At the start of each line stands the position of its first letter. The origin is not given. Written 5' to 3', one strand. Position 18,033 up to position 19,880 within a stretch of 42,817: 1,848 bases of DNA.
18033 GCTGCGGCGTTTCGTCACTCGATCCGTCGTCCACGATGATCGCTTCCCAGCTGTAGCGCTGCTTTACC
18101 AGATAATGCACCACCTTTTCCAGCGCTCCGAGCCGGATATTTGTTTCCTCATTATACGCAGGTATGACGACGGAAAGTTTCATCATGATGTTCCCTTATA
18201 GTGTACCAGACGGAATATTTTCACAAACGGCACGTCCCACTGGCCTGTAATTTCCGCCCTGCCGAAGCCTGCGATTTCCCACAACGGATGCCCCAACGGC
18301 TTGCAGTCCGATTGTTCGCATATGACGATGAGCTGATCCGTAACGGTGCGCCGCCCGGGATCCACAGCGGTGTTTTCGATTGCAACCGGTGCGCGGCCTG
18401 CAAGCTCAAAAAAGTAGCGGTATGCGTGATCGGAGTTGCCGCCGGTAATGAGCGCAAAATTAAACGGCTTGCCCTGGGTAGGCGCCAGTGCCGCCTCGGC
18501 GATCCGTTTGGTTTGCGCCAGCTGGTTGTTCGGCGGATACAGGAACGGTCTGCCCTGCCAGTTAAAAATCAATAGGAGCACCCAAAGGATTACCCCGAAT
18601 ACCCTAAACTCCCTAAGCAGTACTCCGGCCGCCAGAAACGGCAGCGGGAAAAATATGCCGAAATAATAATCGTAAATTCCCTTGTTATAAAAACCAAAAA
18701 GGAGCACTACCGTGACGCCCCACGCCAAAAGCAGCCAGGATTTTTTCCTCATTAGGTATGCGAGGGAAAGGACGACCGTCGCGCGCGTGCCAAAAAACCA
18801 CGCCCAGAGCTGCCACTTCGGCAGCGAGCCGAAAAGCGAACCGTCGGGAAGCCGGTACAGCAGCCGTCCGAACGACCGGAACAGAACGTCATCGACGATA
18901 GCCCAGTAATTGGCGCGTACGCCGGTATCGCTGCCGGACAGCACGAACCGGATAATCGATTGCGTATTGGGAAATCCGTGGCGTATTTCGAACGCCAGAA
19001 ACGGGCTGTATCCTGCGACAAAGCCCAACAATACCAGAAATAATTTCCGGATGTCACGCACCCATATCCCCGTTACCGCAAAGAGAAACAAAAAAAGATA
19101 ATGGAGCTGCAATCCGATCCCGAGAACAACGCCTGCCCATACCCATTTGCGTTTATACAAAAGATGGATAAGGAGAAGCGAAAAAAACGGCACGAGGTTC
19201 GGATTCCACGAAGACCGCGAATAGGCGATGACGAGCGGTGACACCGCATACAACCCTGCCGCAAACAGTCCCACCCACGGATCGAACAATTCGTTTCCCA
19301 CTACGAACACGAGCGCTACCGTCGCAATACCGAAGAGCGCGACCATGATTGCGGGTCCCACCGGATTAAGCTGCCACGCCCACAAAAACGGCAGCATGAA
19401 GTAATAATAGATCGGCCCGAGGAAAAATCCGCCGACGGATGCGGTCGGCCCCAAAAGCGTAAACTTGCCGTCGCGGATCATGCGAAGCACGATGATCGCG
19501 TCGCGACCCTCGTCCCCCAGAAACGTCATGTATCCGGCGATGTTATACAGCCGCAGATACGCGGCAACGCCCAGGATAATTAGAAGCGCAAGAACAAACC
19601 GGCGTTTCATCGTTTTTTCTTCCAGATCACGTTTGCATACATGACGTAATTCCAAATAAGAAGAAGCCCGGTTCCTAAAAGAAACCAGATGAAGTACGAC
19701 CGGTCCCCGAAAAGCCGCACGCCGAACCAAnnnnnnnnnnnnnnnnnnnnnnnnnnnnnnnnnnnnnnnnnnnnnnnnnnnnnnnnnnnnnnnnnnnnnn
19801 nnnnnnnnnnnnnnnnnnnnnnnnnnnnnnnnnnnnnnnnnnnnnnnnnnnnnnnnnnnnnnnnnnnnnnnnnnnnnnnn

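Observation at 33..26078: About 26-kb co-directional surface-glycan supercluster with an exceptional density of GT-C-type extracytoplasmic transferases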

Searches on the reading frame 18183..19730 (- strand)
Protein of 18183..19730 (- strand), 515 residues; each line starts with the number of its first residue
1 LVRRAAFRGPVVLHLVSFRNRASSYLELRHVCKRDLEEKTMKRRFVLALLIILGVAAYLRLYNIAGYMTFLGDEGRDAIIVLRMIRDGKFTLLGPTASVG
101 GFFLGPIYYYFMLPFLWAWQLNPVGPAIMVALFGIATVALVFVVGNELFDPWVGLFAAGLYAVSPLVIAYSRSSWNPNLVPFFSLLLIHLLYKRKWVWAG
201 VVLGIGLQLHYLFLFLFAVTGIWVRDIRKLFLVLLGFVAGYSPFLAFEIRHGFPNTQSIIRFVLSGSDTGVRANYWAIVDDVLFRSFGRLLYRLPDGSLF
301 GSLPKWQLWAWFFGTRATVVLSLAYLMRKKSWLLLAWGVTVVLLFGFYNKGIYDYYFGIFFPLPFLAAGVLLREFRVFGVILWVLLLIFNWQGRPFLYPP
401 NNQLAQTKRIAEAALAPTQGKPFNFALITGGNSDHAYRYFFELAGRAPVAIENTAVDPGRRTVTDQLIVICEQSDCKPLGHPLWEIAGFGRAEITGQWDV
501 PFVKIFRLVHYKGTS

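Call 4: search_protein_families(library=pfam, proteins=[window:18183-19730:-], max_evalue=0.01)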
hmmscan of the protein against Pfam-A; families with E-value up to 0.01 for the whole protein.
window:18183-19730:- (515 aa): 1 family
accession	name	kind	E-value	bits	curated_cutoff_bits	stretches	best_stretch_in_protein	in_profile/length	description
PF13231.12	PMT_2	-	4.7e-05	24.1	26.1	1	128-219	26-125/160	Dolichyl-phosphate-mannose-protein mannosyltransferase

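Call 63: search_solved_structures(query=A4, max_evalue=1)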
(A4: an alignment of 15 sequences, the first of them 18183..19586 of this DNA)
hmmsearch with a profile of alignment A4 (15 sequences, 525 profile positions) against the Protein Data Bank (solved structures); distinct sequences matched with E-value up to 1: 0.

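Call 67: search_protein_families(library=pfam, alignment_id=A4, max_evalue=0.001)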
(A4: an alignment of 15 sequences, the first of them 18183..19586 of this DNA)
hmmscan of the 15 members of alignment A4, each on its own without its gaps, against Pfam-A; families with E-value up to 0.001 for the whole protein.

A. member 1, window:18183-19586:- (467 aa): 1 family
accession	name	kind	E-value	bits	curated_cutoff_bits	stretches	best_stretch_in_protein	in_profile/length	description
PF13231.12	PMT_2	-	4e-05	24.3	26.1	1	80-171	26-125/160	Dolichyl-phosphate-mannose-protein mannosyltransferase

B. families by the number of members that match (of 15 scanned): 2 families
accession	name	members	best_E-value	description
PF13231.12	PMT_2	15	8.7e-14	Dolichyl-phosphate-mannose-protein mannosyltransferase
PF10912.14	Glam1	1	0.0002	Glia associated membrane protein glam-1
